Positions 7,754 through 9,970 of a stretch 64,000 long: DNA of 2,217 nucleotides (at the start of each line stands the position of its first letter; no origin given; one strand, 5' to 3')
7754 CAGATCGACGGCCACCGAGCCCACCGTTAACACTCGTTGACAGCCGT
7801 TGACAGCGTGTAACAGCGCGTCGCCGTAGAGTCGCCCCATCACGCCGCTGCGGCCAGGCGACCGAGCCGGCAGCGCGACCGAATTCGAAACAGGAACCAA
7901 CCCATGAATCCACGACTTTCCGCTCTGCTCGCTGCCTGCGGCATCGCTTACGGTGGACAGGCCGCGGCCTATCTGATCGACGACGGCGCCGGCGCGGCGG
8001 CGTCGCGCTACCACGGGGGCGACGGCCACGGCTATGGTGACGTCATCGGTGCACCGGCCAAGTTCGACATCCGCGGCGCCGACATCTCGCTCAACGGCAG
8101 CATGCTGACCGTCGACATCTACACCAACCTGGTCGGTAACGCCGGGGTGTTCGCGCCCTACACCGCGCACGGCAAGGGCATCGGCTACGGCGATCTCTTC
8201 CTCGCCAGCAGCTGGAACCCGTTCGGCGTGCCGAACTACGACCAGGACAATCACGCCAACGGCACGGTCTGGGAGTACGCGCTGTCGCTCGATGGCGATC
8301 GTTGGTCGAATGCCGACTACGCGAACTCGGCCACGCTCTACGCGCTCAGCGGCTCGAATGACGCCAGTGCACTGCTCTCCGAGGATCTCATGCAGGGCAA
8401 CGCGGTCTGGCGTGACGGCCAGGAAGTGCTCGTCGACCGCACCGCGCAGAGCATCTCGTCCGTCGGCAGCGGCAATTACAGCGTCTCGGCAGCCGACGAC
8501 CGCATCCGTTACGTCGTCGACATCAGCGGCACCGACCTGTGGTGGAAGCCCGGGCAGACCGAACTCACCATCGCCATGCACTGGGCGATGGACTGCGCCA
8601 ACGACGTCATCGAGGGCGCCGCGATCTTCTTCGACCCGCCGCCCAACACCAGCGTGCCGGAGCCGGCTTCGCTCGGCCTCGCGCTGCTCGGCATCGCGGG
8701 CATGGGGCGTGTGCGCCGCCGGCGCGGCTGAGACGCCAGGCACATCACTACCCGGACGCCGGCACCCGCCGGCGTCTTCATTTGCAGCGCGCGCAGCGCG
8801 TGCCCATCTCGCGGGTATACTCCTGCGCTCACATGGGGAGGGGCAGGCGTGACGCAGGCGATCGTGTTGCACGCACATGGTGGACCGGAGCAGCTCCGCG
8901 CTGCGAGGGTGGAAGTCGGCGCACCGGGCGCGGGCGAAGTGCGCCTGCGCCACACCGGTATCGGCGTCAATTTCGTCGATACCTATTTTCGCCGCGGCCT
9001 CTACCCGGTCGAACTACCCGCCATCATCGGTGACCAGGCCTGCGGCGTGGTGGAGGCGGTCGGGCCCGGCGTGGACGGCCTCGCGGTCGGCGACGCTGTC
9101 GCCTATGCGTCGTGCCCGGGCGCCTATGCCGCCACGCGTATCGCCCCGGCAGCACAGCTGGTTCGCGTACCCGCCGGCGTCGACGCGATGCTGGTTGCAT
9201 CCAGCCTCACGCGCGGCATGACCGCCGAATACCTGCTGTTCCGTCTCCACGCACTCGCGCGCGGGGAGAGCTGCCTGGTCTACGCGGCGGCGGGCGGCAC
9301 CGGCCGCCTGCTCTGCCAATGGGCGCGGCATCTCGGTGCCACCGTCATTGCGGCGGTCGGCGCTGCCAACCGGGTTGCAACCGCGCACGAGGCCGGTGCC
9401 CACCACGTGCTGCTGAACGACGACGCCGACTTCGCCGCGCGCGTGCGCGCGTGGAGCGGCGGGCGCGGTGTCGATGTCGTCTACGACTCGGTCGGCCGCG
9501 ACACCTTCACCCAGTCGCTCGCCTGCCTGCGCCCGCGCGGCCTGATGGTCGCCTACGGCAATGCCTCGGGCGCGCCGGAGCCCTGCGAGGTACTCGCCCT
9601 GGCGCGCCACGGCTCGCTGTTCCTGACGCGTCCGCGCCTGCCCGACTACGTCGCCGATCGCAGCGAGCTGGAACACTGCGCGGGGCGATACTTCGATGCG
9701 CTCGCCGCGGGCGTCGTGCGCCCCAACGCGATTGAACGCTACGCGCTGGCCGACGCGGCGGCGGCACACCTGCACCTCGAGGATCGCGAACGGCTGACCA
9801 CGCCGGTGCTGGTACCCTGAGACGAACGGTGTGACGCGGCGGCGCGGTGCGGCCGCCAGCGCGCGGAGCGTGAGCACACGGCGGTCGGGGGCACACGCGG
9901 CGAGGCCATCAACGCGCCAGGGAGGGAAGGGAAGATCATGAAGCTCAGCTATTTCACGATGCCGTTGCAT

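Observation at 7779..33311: Shared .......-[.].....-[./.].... motif upstream of both exosortase-substrate genes (PEP-CTERM and VPLPA-CTERM)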

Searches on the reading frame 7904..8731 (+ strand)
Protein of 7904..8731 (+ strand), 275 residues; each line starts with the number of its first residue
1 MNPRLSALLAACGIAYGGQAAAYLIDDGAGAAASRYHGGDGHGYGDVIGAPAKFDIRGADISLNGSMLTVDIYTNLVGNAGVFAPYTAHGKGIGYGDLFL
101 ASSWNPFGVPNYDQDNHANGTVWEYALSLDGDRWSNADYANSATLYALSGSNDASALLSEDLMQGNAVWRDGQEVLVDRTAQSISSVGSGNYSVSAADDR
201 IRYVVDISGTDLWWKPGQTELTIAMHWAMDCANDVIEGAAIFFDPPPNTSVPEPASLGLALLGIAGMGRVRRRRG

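Call 13: search_protein_families(library=ncbifam, proteins=[window:7904-8731:+], max_evalue=0.00001)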
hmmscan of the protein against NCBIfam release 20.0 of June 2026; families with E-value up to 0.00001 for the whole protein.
window:7904-8731:+ (275 aa): 0 families

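Call 14: search_protein_families(library=ncbifam, proteins=[window:7904-8731:+], max_evalue=10)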
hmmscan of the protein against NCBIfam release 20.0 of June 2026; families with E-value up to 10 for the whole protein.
window:7904-8731:+ (275 aa): 15 families
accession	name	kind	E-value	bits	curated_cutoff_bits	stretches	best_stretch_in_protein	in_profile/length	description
NF041927.1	Xrt_dep_XDP1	equivalog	1.3e-05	25.3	125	1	245-274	214-242/242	exosortase-dependent surface protein XDP1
NF038129.1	PEP_NF038129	equivalog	0.0003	20.7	65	1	245-274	165-194/194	NF038129 family PEP-CTERM protein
NF041538.1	PEP_EDSA_1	subfamily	0.00032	20.5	100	1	250-274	282-307/307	EDSAP-1 family PEP-CTERM protein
TIGR02595.1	PEP_CTERM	domain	0.00052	20.7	16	1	251-274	1-24/24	PEP-CTERM sorting domain-containing protein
NF033554.9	floc_PepA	equivalog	0.0022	17.9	80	1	143-274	132-260/261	flocculation-associated PEP-CTERM protein PepA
NF038118.1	PEP_CTERM_CCXG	equivalog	0.0031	17.2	90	1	249-274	174-199/199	CCXG family PEP-CTERM protein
NF038125.1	PEP_CTERM_THxN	subfamily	0.0032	17.1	85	1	250-274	222-246/246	THxN family PEP-CTERM protein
NF041930.1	Xrt_dep_XDD3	domain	0.0067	16.9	80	1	40-103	10-70/202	XDD3 family exosortase-dependent surface protein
NF038126.1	PEP_CTERM_FxDxF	subfamily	0.0068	16.6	50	1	249-274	140-165/165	FxDxF family PEP-CTERM protein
TIGR03370.1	VPLPA-CTERM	domain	0.0082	16.1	25.35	1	251-274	1-24/25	VPLPA-CTERM sorting domain-containing protein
NF038120.1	PEP_CTERM_QFxxD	subfamily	0.0094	15.8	80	1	249-273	191-215/215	NF038120 family PEP-CTERM protein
NF038124.1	PEP_CTERM_TLD_A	exception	0.012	15.2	100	1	250-274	210-234/235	PEP_CTERM-anchored TLD domain-containing protein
TIGR03901.2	MYXO-CTERM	domain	0.013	15.9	20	1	253-274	15-33/34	MYXO-CTERM sorting domain-containing protein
NF033947.0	PEP-cistern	hypoth_equivalog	0.052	13.3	60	1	247-273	169-195/195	cistern family PEP-CTERM protein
NF050011.2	PFE_CTERM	equivalog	1.3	9.7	24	1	255-274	8-28/28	PFE-CTERM domain-containing protein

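Call 19: find_homologous_proteins(query=window:7904-8731:+)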
Query window:7904-8731:+ (275 aa): 385 proteins with E <= 0.001 among 5590 candidates; the best 120 are listed.
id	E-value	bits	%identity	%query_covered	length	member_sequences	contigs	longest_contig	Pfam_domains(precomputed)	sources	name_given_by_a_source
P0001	1.1e-180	617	100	100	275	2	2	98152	PF07589.17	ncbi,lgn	ncbi:MAG: PEP-CTERM sorting domain-containing protein [Gammaproteobacteria bacterium]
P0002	3.4e-143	494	80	96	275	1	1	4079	-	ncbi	ncbi:MAG: PEP-CTERM sorting domain-containing protein [Gammaproteobacteria bacterium]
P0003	3.7e-135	468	75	100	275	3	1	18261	-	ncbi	-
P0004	5.4e-135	467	75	100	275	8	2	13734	PF07589.17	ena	-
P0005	9.1e-135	467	75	92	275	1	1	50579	-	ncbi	-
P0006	1.2e-70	256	50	100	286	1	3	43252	PF07589.17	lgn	-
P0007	2.5e-70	255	49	97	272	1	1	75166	-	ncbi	-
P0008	3.6e-70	255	50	96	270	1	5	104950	-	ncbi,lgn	-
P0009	5.0e-69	251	50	91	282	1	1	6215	-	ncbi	ncbi:MAG: PEP-CTERM sorting domain-containing protein [Gammaproteobacteria bacterium]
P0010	2.1e-67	246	48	96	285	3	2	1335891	-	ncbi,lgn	ncbi:MAG: PEP-CTERM sorting domain-containing protein [Gammaproteobacteria bacterium]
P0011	2.6e-67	245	49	80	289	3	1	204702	PF07589.17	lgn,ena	-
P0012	1.8e-66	243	49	87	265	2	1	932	PF07589.17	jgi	jgi:MYXO-CTERM domain-containing protein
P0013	5.9e-66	241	47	94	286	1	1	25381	-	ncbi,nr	ncbi:MAG: PEP-CTERM sorting domain-containing protein [Gammaproteobacteria bacterium]|nr:PEP-CTERM s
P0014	6.9e-66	241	47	94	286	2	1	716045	-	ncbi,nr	ncbi:MAG: PEP-CTERM sorting domain-containing protein [Gammaproteobacteria bacterium]|nr:PEP-CTERM s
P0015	1.0e-65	240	49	99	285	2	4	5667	PF07589.17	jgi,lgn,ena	-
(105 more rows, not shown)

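Call 20: find_encoding_contigs(protein=P0003, flank=3000, max_places=3)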
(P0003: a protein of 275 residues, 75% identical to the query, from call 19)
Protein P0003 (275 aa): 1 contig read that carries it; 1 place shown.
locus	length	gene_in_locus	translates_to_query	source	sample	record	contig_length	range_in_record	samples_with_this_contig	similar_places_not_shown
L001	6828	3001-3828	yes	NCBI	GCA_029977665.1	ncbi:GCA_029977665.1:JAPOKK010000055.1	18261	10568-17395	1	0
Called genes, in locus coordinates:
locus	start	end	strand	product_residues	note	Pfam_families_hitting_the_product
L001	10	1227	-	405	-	PF01494:FAD_binding_3, PF07992:Pyr_redox_2 (faint), PF22607:FAD_binding-like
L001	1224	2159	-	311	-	PF00135:COesterase, PF20434:BD-FAE, PF07859:Abhydrolase_3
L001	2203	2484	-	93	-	PF07045:DUF1330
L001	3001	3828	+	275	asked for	-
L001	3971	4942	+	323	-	PF08240:ADH_N, PF00107:ADH_zinc_N, PF13602:ADH_zinc_N_2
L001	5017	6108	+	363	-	PF00296:Bac_luciferase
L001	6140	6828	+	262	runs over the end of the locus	PF00561:Abhydrolase_1, PF12146:Hydrolase_4, PF12697:Abhydrolase_6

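Call 21: find_encoding_contigs(protein=P0005, flank=3000, max_places=3)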
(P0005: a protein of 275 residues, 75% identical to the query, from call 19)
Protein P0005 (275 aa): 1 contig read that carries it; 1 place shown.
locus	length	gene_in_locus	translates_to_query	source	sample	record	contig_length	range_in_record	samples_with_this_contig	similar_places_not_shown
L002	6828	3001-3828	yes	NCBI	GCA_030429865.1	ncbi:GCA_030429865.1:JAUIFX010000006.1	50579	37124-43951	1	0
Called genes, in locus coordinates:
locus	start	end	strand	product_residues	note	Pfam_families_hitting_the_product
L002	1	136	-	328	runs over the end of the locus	PF00296:Bac_luciferase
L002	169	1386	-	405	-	PF01494:FAD_binding_3, PF07992:Pyr_redox_2 (weak), PF22607:FAD_binding-like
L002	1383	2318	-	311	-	PF00135:COesterase, PF20434:BD-FAE, PF07859:Abhydrolase_3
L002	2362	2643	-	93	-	PF07045:DUF1330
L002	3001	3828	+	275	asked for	-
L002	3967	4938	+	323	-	PF08240:ADH_N, PF00107:ADH_zinc_N, PF13602:ADH_zinc_N_2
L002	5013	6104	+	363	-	PF00296:Bac_luciferase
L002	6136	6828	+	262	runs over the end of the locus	PF00561:Abhydrolase_1, PF12146:Hydrolase_4, PF12697:Abhydrolase_6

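Call 22: find_encoding_contigs(protein=P0002, flank=3000, max_places=3)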
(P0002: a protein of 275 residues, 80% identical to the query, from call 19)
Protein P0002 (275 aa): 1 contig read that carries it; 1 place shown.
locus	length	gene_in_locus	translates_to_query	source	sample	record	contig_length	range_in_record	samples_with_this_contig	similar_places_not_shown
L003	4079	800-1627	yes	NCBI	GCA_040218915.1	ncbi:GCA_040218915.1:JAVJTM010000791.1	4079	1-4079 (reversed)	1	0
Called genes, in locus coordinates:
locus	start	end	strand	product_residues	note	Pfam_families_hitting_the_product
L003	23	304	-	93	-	PF07045:DUF1330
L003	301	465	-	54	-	-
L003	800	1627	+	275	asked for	-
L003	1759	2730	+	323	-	PF08240:ADH_N, PF00107:ADH_zinc_N, PF13602:ADH_zinc_N_2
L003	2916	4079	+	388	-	PF02776:TPP_enzyme_N, PF00205:TPP_enzyme_M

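Call 31: find_related_loci(query=A3, collection=genome_contigs, flank=1500)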
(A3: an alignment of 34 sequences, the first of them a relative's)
Query A3 (275 aa) in genome_contigs; peptide patterns used: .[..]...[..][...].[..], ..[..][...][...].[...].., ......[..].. (x = any residue, [..] = any of these).
382 stretches matched a pattern; 186 encode a relative of the query (tblastn E <= 1e-3); the best 80 are kept; 80 distinct loci.
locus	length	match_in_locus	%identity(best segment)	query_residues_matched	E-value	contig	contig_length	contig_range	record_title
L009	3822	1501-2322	75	1-274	3e-130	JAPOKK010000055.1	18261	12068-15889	MAG: Pseudomonadota bacterium isolate bin88 k141_2405258_length_18261_cov_12.0000, whole genome shotgun sequence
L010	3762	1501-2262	75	1-254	3e-120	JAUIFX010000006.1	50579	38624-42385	MAG: Gammaproteobacteria bacterium isolate Co_bin.12 NODE_4763_length_50579_cov_1.267502, whole genome shotgun sequence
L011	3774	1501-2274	50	1-265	6e-72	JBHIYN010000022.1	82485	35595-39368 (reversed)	MAG: Gammaproteobacteria bacterium isolate MAG77 WDNA06_bin.19.orig_22, whole genome shotgun sequence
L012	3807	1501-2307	48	4-264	2e-71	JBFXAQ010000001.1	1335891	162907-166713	MAG: Gammaproteobacteria bacterium isolate CA_2019_TPBS_26 NODE_10_length_1335891_cov_44.701062_TPBS, whole genome shotg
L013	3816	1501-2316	47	4-266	1e-69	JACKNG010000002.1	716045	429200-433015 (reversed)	MAG: Gammaproteobacteria bacterium isolate HK-STAS-PROT-138 HK-STAS-PROT-138_2, whole genome shotgun sequence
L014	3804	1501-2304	49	6-272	6e-68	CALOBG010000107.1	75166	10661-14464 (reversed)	MAG: uncultured Gammaproteobacteria bacterium isolate LOGT_bin.0044 genome assembly, contig: contig_47743, whole genome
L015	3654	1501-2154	54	36-268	7e-65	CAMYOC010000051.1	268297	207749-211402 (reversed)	MAG: uncultured Gammaproteobacteria bacterium isolate FCS_Gamma_003 genome assembly, contig: scaffold_85, whole genome s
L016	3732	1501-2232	47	7-273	6e-64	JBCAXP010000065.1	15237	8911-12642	MAG: Pseudomonadota bacterium isolate J06555_7 NODE_65_length_15237_cov_4.308443, whole genome shotgun sequence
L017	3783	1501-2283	46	1-274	3e-61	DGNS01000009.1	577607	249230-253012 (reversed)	MAG TPA_asm: Thiotrichaceae bacterium UBA4486 UBA4486_contig_58, whole genome shotgun sequence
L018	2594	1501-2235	45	4-261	2e-60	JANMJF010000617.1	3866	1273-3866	MAG: Pseudomonadota bacterium isolate OTE_64_metabat_465 OTE_64_k141_3208663, whole genome shotgun sequence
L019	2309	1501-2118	54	36-256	2e-59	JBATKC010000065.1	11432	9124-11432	MAG: Gammaproteobacteria bacterium isolate MFD10235_ilm_asm_bin5 k127_4308, whole genome shotgun sequence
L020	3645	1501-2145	49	36-268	2e-59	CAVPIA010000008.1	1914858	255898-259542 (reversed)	MAG: uncultured Gammaproteobacteria bacterium isolate MFD09964.bin.1.93 genome assembly, contig: contig_9033, whole geno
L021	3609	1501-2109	53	36-256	4e-59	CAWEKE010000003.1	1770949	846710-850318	MAG: uncultured Gammaproteobacteria bacterium isolate MFD09779.bin.1.375 genome assembly, contig: contig_14646, whole ge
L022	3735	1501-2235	44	4-261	2e-57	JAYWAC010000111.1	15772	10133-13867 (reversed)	MAG: Pseudomonadota bacterium isolate GL92_UP_concoct_102 GL92_UP_concoct_102_110, whole genome shotgun sequence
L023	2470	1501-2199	44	36-272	4e-57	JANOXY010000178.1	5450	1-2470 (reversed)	MAG: Pseudomonadota bacterium isolate VAR_35_metabat_109 VAR_35_k141_45855, whole genome shotgun sequence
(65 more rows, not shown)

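Call 48: find_encoding_contigs(protein=P0008, flank=6000, max_places=4)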
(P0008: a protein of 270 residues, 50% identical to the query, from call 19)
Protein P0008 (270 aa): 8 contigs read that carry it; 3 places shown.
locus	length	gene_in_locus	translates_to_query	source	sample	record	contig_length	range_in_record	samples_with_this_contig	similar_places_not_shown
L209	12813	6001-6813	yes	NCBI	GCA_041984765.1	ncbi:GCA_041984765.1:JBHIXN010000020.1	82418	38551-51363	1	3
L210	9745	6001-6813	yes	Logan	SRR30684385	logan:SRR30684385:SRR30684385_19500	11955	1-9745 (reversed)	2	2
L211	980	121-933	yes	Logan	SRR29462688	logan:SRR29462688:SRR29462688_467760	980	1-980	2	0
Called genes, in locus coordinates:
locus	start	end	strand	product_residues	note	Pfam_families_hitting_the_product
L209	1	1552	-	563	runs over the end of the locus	PF00920:ILVD_EDD_N, PF24877:ILV_EDD_C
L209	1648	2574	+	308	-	PF00126:HTH_1, PF03466:LysR_substrate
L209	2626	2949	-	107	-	PF00111:Fer2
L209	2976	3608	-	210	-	PF02798:GST_N, PF13417:GST_N_3, PF13409:GST_N_2, PF00043:GST_C, PF14497:GST_C_3 (weak), PF13410:GST_C_2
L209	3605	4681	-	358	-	PF00465:Fe-ADH, PF13685:Fe-ADH_2 (weak), PF25137:ADH_Fe_C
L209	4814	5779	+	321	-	PF00903:Glyoxalase (faint)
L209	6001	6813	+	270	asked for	-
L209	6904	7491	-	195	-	PF01323:DSBA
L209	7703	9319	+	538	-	PF02776:TPP_enzyme_N, PF00205:TPP_enzyme_M, PF02775:TPP_enzyme_C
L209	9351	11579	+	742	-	-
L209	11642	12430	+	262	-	PF00561:Abhydrolase_1, PF12146:Hydrolase_4, PF12697:Abhydrolase_6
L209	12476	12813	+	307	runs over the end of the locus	PF13409:GST_N_2, PF13417:GST_N_3, PF00043:GST_C (weak), PF13410:GST_C_2 (weak)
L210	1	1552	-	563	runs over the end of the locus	PF00920:ILVD_EDD_N, PF24877:ILV_EDD_C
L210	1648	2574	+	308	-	PF00126:HTH_1, PF03466:LysR_substrate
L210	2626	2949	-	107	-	PF00111:Fer2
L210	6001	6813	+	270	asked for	-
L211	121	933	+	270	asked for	-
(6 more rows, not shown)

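Call 49: find_encoding_contigs(protein=P0006, flank=6000, max_places=3)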
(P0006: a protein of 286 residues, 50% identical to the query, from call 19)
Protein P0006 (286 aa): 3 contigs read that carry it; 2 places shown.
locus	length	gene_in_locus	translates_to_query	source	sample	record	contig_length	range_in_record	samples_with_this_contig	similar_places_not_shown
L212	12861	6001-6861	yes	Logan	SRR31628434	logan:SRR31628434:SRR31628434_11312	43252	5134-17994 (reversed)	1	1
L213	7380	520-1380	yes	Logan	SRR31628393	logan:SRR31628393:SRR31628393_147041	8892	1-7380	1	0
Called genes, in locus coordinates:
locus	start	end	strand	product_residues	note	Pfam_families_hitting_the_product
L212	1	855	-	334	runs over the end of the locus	PF18191:PnpCD_PnpD_N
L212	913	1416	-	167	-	-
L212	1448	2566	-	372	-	PF00355:Rieske, PF19112:VanA_C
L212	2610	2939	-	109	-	PF00111:Fer2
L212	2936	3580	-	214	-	PF02798:GST_N, PF13417:GST_N_3, PF13409:GST_N_2, PF00043:GST_C, PF14497:GST_C_3, PF13410:GST_C_2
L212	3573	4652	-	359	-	PF00465:Fe-ADH, PF13685:Fe-ADH_2, PF25137:ADH_Fe_C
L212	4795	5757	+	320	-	PF00903:Glyoxalase (faint)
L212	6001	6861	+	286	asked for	PF07589:PEP_exosort_dom (weak)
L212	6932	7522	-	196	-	PF01323:DSBA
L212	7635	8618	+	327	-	PF08240:ADH_N, PF00107:ADH_zinc_N, PF13602:ADH_zinc_N_2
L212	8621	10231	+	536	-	PF02776:TPP_enzyme_N, PF00205:TPP_enzyme_M, PF02775:TPP_enzyme_C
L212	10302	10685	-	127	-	PF04828:GFA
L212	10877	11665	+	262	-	PF00561:Abhydrolase_1, PF12146:Hydrolase_4, PF12697:Abhydrolase_6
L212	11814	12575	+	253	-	-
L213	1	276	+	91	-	?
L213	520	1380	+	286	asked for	PF07589:PEP_exosort_dom (weak)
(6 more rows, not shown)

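Call 50: find_encoding_contigs(protein=P0011, flank=6000, max_places=3)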
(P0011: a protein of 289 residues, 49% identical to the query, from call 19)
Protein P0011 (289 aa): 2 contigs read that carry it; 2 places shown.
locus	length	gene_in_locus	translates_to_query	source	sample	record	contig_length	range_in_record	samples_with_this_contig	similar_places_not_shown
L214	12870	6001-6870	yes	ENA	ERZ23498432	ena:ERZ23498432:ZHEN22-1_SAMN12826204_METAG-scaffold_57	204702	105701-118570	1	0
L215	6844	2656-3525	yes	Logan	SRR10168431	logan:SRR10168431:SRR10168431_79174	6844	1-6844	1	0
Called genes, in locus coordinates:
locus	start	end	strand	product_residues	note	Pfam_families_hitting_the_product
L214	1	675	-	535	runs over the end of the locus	PF01565:FAD_binding_4, PF02913:FAD-oxidase_C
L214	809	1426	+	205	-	-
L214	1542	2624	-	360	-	PF00296:Bac_luciferase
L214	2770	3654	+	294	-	PF05721:PhyH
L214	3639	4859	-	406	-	PF01494:FAD_binding_3, PF22607:FAD_binding-like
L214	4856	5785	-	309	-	PF00135:COesterase, PF20434:BD-FAE, PF07859:Abhydrolase_3, PF00326:Peptidase_S9 (weak)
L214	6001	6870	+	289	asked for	PF07589:PEP_exosort_dom (weak)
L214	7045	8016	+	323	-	PF08240:ADH_N, PF00107:ADH_zinc_N, PF13602:ADH_zinc_N_2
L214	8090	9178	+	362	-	PF00296:Bac_luciferase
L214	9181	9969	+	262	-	PF00561:Abhydrolase_1, PF12146:Hydrolase_4, PF12697:Abhydrolase_6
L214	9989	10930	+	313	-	PF13417:GST_N_3, PF13409:GST_N_2, PF00043:GST_C, PF13410:GST_C_2, PF14497:GST_C_3 (weak)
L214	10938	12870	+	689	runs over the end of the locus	-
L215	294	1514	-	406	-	PF01494:FAD_binding_3, PF22607:FAD_binding-like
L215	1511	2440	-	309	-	PF00135:COesterase, PF20434:BD-FAE, PF07859:Abhydrolase_3, PF00326:Peptidase_S9 (weak)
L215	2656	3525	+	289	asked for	PF07589:PEP_exosort_dom (weak)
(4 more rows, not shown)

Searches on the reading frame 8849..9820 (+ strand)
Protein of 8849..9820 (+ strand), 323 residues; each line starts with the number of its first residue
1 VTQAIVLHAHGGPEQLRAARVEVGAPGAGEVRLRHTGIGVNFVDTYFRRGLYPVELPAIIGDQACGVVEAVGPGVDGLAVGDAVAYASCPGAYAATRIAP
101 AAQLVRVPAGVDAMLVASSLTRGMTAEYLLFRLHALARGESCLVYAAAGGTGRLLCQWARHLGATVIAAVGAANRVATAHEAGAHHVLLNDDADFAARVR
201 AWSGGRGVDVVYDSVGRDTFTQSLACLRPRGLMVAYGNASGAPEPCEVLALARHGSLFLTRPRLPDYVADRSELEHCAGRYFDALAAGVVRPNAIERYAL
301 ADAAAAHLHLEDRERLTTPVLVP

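Call 13: search_protein_families(library=ncbifam, proteins=[window:8849-9820:+], max_evalue=0.00001)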
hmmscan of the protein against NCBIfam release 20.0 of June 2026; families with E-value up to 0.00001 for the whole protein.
window:8849-9820:+ (323 aa): 20 families
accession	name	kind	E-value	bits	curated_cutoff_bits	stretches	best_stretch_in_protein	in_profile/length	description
NF008024.0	PRK10754.1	subfamily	6.3e-83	278.5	348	1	1-323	1-327/327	NADPH:quinone reductase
TIGR02824.1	quinone_pig3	subfamily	1.4e-44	152.4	296.8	1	3-315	2-317/325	putative NAD(P)H quinone oxidoreductase, PIG3 family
NF041183.1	Pks2_ls1_myc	equivalog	1.8e-22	78.1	2400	1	11-238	1415-1644/2086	sulfolipid-1 biosynthesis phthioceranic/hydroxyphthioceranic acid synthase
NF010344.0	PRK13771.1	subfamily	4.2e-21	75.3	349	2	90-240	115-258/334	putative alcohol dehydrogenase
TIGR03451.1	mycoS_dep_FDH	equivalog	5.2e-18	65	512.9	2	4-85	4-83/358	S-(hydroxymethyl)mycothiol dehydrogenase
NF006940.0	PRK09422.1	equivalog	2.2e-17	63.1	344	1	89-238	113-261/338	alcohol dehydrogenase AdhP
NF041172.1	AcrlCoa_red_Thmprot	equivalog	5.7e-17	61.7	500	1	92-240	117-259/334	acryloyl-CoA reductase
TIGR02817.1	adh_fam_1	subfamily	4.3e-16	59.3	284.05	1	21-233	22-243/336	zinc-binding alcohol dehydrogenase family protein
TIGR03989.1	Rxyl_3153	subfamily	1.4e-13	50.9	440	1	2-90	2-89/370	NDMA-dependent alcohol dehydrogenase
TIGR01751.1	crot-CoA-red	equivalog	7.4e-13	48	378.55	1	91-241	140-314/398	crotonyl-CoA carboxylase/reductase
TIGR02823.1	oxido_YhdH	subfamily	2e-12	46.6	297.25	1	19-248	17-253/324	acrylyl-CoA reductase family protein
NF058644.1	CurcmRedCuraProt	equivalog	4.5e-10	39.1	440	1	15-227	17-230/336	NADPH-dependent curcumin/dihydrocurcumin reductase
TIGR02818.1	adh_III_F_hyde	equivalog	1.5e-08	34.1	543.95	1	3-85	3-84/368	S-(hydroxymethyl)glutathione dehydrogenase/class III alcohol dehydrogenase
NF007489.0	PRK10083.1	equivalog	2.5e-08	33.3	376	1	13-86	9-83/339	Zn-dependent oxidoreductase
TIGR00692.1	tdh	equivalog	6.4e-08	32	458.35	0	90-231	116-255/340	L-threonine 3-dehydrogenase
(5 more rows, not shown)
